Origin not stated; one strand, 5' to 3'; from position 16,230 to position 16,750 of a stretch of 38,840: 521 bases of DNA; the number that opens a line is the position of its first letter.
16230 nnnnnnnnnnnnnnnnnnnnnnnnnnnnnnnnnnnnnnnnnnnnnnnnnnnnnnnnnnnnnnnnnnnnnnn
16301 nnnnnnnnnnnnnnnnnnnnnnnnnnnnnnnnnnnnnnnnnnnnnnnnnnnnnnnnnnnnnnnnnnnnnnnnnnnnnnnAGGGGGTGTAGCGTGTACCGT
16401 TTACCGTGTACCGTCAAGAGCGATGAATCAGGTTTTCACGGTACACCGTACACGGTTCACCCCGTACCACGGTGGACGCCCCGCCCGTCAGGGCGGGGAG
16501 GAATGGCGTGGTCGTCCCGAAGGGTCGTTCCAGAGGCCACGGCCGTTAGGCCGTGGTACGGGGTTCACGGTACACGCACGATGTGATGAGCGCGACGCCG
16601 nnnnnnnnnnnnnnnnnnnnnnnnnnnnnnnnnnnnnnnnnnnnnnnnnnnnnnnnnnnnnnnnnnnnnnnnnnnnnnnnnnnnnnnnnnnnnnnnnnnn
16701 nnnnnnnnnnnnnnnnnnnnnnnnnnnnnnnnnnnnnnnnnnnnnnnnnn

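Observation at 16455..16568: ~112-nt element present twice, with compensatory base-pair changes and a conserved alternative pairing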

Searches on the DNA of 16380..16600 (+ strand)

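Call 22: search_rna_families(source=window, start=16380, end=16600, threshold=evalue, max_evalue=10, show_alignments=3)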
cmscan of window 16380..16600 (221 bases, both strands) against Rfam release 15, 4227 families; matches with E-value up to 10: 17.
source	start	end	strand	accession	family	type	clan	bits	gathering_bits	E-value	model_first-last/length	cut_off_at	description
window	16389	16463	-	RF03607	mir-9447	Gene; miRNA;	-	32.9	67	5.6e-05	1-68/68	no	mir-9447 microRNA precursor family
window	16389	16463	+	RF03558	mir-629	Gene; miRNA;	-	19.2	72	0.77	1-83/83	no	mir-629 microRNA precursor family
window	16390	16517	+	RF00062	HgcC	Gene;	-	18.1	50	0.029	1-130/130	no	HgcC family RNA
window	16513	16556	-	RF01687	Acido-Lenti-1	Gene; sRNA;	-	18.1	37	0.044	1-46/46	no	Acido-Lenti-1 RNA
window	16381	16462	+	RF00964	mir-938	Gene; miRNA;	-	16.2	84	1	1-81/81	no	mir-938 microRNA precursor family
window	16480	16497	+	RF01322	CRISPR-DR9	Gene; CRISPR;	-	15.8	45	0.64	7-24/37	no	CRISPR RNA direct repeat element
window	16393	16459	-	RF03999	mir-7883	Gene; miRNA;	-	15.3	50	3.1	1-57/57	no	mir-7883 microRNA precursor family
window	16384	16461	+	RF04295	mir-329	Gene; miRNA;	CL00149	15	76.8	1.5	1-80/80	no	mir-329 microRNA precursor family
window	16383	16464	-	RF00964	mir-938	Gene; miRNA;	-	14.2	84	3.4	1-81/81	no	mir-938 microRNA precursor family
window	16478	16499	+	RF02656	sot0042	Gene; sRNA;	-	14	88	0.11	153-174/174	no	Sense overlapping transcript RNA 0042 (sot)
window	16393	16459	+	RF03999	mir-7883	Gene; miRNA;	-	13.7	50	8.1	1-57/57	no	mir-7883 microRNA precursor family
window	16475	16505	+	RF03147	RAGATH-10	Gene; sRNA;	-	13.6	41.2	4.4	1-82/82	no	RAGATH-10 RNA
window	16422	16566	+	RF02868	ncS037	Gene; sRNA;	-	12.7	112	5.9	1-152/152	no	Burkholderia sRNA 37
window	16486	16548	-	RF02292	TtnuCD16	Gene; snRNA; snoRNA; CD-box;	-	11.3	75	6.3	1-58/58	no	Tetrahymena snoRNA TtnuCD16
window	16476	16532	-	RF02236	asX2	Gene; sRNA;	-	11.3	70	8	1-87/87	no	Xanthomonas sRNA asX2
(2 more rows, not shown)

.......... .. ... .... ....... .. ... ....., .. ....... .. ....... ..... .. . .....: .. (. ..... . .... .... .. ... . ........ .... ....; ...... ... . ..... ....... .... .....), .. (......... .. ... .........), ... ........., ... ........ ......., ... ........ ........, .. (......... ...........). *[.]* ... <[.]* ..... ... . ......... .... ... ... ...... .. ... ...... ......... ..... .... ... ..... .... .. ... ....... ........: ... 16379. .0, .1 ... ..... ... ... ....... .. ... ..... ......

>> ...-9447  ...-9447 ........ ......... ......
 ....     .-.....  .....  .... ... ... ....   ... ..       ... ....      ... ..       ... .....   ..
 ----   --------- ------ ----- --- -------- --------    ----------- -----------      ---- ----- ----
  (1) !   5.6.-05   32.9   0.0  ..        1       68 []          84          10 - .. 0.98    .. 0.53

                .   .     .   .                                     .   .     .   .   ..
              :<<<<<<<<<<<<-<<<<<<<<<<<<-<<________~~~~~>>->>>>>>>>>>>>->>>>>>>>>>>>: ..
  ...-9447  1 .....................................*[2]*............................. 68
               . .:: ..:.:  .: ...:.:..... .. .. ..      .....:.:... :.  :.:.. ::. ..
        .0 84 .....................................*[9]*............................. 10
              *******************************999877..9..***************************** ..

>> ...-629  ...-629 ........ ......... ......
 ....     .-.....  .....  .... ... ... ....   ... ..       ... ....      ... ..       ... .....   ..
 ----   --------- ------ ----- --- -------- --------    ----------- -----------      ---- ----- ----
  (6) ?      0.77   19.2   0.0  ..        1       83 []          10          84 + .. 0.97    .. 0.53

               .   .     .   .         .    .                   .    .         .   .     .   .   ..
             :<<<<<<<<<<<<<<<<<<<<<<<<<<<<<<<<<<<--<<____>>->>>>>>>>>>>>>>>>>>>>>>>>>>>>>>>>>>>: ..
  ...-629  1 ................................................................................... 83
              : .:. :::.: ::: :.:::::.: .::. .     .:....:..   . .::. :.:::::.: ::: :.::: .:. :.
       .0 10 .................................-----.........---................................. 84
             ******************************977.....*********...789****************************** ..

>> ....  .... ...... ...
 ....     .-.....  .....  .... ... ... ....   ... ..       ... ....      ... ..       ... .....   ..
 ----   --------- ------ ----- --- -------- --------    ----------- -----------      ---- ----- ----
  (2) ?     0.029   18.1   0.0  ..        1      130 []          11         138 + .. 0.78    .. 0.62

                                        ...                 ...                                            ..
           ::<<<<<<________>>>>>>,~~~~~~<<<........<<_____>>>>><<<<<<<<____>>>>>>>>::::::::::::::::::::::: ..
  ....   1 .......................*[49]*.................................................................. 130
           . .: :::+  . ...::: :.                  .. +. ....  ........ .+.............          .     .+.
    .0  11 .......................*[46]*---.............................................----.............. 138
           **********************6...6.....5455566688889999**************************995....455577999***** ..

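Call 48: build_rna_model(alignment_id=A2, structure=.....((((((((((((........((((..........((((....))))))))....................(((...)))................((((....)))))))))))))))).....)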
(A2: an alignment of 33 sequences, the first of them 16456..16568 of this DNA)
Model R1 built from alignment A2 (33 sequences, 129 columns); structure: as given.
model positions 110; base pairs 27; branch points 2; effective number of sequences 1.87; information 0.591 bits per position. Calibrated on 0.2 Mb of random sequence (short: E-values are rough).
structure used (alignment columns):
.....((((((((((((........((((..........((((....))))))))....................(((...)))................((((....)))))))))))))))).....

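Call 49: search_with_rna_model(model_id=R1, sources=[window, L005, L021, L026, L033, L071, L073, L074, L082, L083, L120, L121, L122, L123, L124, L125, L126, L127, L128, L129, L130, L131, L132, L133, L134, L135, L136, L137, L138, L139, L140, L141, L142, L143, L144, L145, L146, L147, L148, L149, L150, L151, L152, L007, L012, L036, L038, L040, L048, L051, L068, L100, L105, L106, L108, L117, L118], max_evalue=1, make_alignment=true)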
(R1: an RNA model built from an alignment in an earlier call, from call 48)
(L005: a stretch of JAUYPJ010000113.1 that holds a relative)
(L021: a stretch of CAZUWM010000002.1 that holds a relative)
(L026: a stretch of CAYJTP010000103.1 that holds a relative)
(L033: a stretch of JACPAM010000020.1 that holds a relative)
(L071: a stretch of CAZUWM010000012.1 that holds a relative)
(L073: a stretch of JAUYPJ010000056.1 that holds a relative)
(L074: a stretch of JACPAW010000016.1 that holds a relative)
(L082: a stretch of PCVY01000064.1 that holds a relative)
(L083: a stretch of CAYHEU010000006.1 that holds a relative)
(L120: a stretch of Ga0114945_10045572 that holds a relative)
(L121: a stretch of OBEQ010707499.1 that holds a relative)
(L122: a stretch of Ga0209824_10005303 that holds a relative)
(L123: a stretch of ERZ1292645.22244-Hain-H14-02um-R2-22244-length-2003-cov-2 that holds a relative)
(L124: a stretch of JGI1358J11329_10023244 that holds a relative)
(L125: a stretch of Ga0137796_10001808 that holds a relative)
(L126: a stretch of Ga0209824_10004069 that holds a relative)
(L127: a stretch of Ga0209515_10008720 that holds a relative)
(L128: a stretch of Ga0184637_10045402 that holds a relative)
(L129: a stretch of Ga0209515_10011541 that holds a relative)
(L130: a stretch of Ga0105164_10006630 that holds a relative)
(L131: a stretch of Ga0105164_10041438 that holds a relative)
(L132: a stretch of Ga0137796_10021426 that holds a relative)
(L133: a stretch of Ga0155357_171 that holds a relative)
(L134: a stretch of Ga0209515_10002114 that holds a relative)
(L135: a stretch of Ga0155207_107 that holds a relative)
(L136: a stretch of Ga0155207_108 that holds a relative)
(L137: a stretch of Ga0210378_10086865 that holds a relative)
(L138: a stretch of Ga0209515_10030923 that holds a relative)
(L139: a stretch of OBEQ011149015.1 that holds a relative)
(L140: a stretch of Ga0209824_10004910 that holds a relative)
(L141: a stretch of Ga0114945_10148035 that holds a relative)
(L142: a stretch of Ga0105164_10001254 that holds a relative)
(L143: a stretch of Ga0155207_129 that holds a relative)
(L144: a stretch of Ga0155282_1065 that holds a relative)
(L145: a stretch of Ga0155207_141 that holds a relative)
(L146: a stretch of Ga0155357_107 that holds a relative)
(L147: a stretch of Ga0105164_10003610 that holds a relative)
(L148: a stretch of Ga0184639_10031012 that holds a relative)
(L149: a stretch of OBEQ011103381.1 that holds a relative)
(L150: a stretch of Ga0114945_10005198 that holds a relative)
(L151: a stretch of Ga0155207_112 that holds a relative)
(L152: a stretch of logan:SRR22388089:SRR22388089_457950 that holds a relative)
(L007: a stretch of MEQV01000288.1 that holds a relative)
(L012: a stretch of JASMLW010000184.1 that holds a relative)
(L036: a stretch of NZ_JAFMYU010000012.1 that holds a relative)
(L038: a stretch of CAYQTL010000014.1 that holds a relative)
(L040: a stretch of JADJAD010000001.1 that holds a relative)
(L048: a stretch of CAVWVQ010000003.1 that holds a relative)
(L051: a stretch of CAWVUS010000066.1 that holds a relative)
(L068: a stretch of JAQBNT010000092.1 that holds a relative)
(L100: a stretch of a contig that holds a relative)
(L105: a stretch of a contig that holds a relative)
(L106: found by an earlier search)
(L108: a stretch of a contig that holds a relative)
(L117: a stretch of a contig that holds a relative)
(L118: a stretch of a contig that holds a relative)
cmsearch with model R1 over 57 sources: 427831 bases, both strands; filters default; matches with E-value up to 1: 114.
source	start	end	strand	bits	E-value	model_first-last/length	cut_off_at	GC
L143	3262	3373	-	121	2.4e-29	1-110/110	no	0.69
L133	2747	2858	+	120.9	2.6e-29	1-110/110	no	0.69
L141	906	1014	-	120.4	3.4e-29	1-110/110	no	0.65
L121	5309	5420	-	120.3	3.7e-29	1-110/110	no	0.7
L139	1803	1914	-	120.3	3.7e-29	1-110/110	no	0.7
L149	904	1015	-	120.3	3.7e-29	1-110/110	no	0.7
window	16456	16567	+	120.2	4e-29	1-110/110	no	0.7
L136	4387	4498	-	120.2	4e-29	1-110/110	no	0.7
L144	7613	7724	+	120.2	4e-29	1-110/110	no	0.7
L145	997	1108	-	120.2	4e-29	1-110/110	no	0.7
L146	4408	4519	+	120.2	4e-29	1-110/110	no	0.7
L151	2531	2642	-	120.2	4e-29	1-110/110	no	0.7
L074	5311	5419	-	120.1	4.2e-29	1-110/110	no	0.62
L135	3684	3792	-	119.8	5e-29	1-110/110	no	0.68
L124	1912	2020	-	119.8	5e-29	1-110/110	no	0.63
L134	1511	1619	-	119.8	5e-29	1-110/110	no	0.63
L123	1642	1753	+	119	8.2e-29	1-110/110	no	0.66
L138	3435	3546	+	117.1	2.6e-28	1-110/110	no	0.71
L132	231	339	+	117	2.8e-28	1-110/110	no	0.67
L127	6693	6804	+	116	5.1e-28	1-110/110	no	0.66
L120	1042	1150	+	115.2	8.2e-28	1-110/110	no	0.69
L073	2845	2953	+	114.3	1.5e-27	1-110/110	no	0.69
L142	3376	3484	+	112.7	3.9e-27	1-110/110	no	0.66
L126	5574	5682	+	110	2e-26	1-110/110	no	0.69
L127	2825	2936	-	109.9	2.1e-26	1-110/110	no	0.63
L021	197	305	-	108.1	6.4e-26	1-110/110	no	0.64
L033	4224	4335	-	107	1.2e-25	1-110/110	no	0.6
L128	1476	1586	-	106.9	1.3e-25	1-110/110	no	0.61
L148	155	265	-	106.9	1.3e-25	1-110/110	no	0.61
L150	5748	5853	-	106.9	1.3e-25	1-110/110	no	0.63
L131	134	245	+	106.6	1.6e-25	1-110/110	no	0.68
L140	6066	6176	-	99.1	1.5e-23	1-110/110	no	0.66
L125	3450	3555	-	97.8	3.2e-23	1-110/110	no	0.62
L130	5719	5827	-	97.6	3.8e-23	1-110/110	no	0.67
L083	4762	4875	+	97.3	4.4e-23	1-110/110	no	0.59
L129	1922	2034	+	96.4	7.9e-23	1-110/110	no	0.64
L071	5884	5992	+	96.3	8.1e-23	1-110/110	no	0.65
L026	2525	2636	-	92.8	7.1e-22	1-110/110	no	0.57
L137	149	260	-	86.1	4.2e-20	1-110/110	no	0.55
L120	436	585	-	80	1.7e-18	1-110/110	no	0.75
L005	7771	7890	-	76.4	1.5e-17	1-110/110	no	0.62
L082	5338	5448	+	71.5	3e-16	1-110/110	no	0.53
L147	8150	8255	-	45.1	2.8e-09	1-110/110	no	0.62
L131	134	245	-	37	4e-07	1-110/110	no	0.68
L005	7771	7890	+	36.7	4.6e-07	1-110/110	no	0.62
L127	202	274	+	36.5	5.3e-07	1-110/110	no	0.62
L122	2504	2609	+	36.3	6.1e-07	1-110/110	no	0.62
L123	1642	1753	-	34.5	1.8e-06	1-110/110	no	0.66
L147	8150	8255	+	33.6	3.2e-06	1-110/110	no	0.62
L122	2504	2609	-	31.8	9.4e-06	1-110/110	no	0.62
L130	5719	5827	+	31.6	1.1e-05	1-110/110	no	0.67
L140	6066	6176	+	31.4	1.1e-05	1-110/110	no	0.66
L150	5748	5853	+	30.5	2e-05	1-110/110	no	0.63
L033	4224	4335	+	29.8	3.1e-05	1-110/110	no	0.6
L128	1476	1586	+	29.3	4.1e-05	1-110/110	no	0.61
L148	155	265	+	29.3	4.1e-05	1-110/110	no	0.61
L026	2525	2636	+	29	5.2e-05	1-110/110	no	0.57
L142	3376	3484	-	28.8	5.8e-05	1-110/110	no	0.66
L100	1752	1845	+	28.5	6.7e-05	1-110/110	no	0.43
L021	197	305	+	28.5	7e-05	1-110/110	no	0.64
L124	1912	2020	+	28.5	7e-05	1-110/110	no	0.63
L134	1511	1619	+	28.5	7e-05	1-110/110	no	0.63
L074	5311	5419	+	28.3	7.7e-05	1-110/110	no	0.62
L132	231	339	-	28.3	7.7e-05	1-110/110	no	0.67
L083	4762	4875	-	28.2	8.2e-05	1-110/110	no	0.59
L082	5338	5448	-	28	9.3e-05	1-110/110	no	0.53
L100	1752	1842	-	27.8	0.00011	1-110/110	no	0.42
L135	3684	3792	+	27.6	0.00012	1-110/110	no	0.68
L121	5309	5420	+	27.4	0.00014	1-110/110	no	0.7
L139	1803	1914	+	27.4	0.00014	1-110/110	no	0.7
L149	904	1015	+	27.4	0.00014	1-110/110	no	0.7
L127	6693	6804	-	27.2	0.00016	1-110/110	no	0.66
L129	1922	2034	-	27.1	0.00016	1-110/110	no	0.64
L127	2825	2936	+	26.9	0.00018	1-110/110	no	0.63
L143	3262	3373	+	26.9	0.00018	1-110/110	no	0.69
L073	2845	2953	-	26.9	0.00018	1-110/110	no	0.69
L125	3450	3555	+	26.8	0.00019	1-110/110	no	0.62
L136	4387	4498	+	26.8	0.00019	1-110/110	no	0.7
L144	7613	7724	-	26.8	0.00019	1-110/110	no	0.7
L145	997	1108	+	26.8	0.00019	1-110/110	no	0.7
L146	4408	4519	-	26.8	0.00019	1-110/110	no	0.7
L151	2531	2642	+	26.8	0.00019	1-110/110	no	0.7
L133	2747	2858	-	26.8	0.0002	1-110/110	no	0.69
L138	3435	3546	-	26.8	0.0002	1-110/110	no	0.71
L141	906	1014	+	26.2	0.00028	1-110/110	no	0.65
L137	149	260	+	25.9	0.00033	1-110/110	no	0.55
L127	202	274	-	25.5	0.00042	1-110/110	no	0.62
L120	1042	1150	-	23.1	0.0019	1-110/110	no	0.69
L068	6282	6377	+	23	0.0019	1-110/110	no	0.64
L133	6845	6885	-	22.4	0.0028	1-110/110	no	0.61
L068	6282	6377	-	21.4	0.005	1-110/110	no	0.64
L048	546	666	+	21.4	0.0052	1-110/110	no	0.55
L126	5574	5682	-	20.8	0.0075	1-110/110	no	0.69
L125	509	653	+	20.7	0.0079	1-110/110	no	0.72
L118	825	936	+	20.2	0.011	1-110/110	no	0.58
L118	825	936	-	19.8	0.014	1-110/110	no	0.58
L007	1845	1891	-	19.8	0.014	1-110/110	no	0.55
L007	1845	1891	+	19.6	0.016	1-110/110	no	0.55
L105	5067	5113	+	19.4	0.018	1-110/110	no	0.6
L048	544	666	-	19.3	0.018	1-110/110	no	0.55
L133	6845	6885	+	18.7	0.027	1-110/110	no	0.61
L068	6408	6461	+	18.6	0.028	1-110/110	no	0.65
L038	2138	2245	+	17.4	0.058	1-110/110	no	0.75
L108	1951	2066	+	16.9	0.08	1-110/110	no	0.56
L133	4544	4613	-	16.5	0.1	1-110/110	no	0.73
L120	436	585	+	16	0.14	1-110/110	no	0.75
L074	334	430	+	15.2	0.23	1-110/110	no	0.65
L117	101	205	-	14.5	0.34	1-110/110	no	0.62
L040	1044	1145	+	13.6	0.59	1-110/110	no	0.69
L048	5762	5868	-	13.1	0.79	1-110/110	no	0.51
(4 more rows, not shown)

Alignment A3: 114 matches aligned to the model, 271 columns, each read 5' to 3' on its own strand. Consensus structure (alignment columns), stored with it:
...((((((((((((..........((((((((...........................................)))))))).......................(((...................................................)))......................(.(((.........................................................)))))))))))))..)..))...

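Call 50: search_with_rna_model(model_id=R1, sources=[window, L005, L021, L026, L033, L071, L073, L074, L082, L083, L120, L121, L123, L124, L125, L126, L127, L128, L129, L130, L131, L132, L133, L135, L137, L138, L140, L141, L142, L143, L150], max_evalue=1e-15, make_alignment=true)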
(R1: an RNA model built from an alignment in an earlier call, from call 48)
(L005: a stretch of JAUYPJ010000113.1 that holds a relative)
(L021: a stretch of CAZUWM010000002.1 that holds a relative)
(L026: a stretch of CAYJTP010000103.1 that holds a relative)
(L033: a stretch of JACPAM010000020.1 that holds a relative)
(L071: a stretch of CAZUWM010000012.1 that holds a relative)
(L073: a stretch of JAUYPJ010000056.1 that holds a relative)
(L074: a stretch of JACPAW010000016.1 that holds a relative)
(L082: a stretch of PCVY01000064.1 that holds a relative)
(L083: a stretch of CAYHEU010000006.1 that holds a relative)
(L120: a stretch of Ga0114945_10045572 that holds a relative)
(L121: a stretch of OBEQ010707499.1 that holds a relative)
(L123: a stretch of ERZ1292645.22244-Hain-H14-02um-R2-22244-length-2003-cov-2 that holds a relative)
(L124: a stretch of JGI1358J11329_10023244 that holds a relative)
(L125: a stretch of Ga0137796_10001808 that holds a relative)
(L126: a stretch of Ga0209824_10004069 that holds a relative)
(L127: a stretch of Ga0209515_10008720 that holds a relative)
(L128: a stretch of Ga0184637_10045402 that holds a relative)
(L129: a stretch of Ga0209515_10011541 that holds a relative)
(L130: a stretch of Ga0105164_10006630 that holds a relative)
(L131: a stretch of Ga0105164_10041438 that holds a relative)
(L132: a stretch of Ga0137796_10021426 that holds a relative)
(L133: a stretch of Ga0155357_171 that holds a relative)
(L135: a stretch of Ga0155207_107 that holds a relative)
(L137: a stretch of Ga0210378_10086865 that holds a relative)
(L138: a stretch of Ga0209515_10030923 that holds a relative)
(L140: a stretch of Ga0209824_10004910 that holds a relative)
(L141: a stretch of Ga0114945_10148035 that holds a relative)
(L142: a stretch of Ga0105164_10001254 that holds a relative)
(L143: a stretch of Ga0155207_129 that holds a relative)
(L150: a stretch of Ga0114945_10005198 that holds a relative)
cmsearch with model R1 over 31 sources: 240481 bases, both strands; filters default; matches with E-value up to 1e-15: 34.
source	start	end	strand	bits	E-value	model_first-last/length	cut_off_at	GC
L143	3262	3373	-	121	1.3e-29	1-110/110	no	0.69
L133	2747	2858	+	120.9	1.4e-29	1-110/110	no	0.69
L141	906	1014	-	120.4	1.9e-29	1-110/110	no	0.65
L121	5309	5420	-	120.3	2.1e-29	1-110/110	no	0.7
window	16456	16567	+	120.2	2.3e-29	1-110/110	no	0.7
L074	5311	5419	-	120.1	2.3e-29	1-110/110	no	0.62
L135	3684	3792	-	119.8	2.8e-29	1-110/110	no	0.68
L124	1912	2020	-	119.8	2.8e-29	1-110/110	no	0.63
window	22888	22996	+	119.8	2.8e-29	1-110/110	no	0.64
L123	1642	1753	+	119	4.6e-29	1-110/110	no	0.66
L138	3435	3546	+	117.1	1.5e-28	1-110/110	no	0.71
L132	231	339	+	117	1.5e-28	1-110/110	no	0.67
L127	6693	6804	+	116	2.9e-28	1-110/110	no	0.66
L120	1042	1150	+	115.2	4.6e-28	1-110/110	no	0.69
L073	2845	2953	+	114.3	8.3e-28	1-110/110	no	0.69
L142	3376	3484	+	112.7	2.2e-27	1-110/110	no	0.66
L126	5574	5682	+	110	1.1e-26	1-110/110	no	0.69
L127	2825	2936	-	109.9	1.2e-26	1-110/110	no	0.63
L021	197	305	-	108.1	3.6e-26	1-110/110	no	0.64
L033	4224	4335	-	107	6.9e-26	1-110/110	no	0.6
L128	1476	1586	-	106.9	7.4e-26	1-110/110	no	0.61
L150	5748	5853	-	106.9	7.4e-26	1-110/110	no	0.63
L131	134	245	+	106.6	8.7e-26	1-110/110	no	0.68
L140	6066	6176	-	99.1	8.6e-24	1-110/110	no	0.66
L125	3450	3555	-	97.8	1.8e-23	1-110/110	no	0.62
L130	5719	5827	-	97.6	2.1e-23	1-110/110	no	0.67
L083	4762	4875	+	97.3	2.5e-23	1-110/110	no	0.59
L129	1922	2034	+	96.4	4.4e-23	1-110/110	no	0.64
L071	5884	5992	+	96.3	4.5e-23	1-110/110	no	0.65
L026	2525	2636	-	92.8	4e-22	1-110/110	no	0.57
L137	149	260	-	86.1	2.3e-20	1-110/110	no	0.55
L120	436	585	-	80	9.4e-19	1-110/110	no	0.75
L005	7771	7890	-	76.4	8.2e-18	1-110/110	no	0.62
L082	5338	5448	+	71.5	1.7e-16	1-110/110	no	0.53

Alignment A4: 34 matches aligned to the model, 177 columns, each read 5' to 3' on its own strand. Consensus structure (alignment columns), stored with it:
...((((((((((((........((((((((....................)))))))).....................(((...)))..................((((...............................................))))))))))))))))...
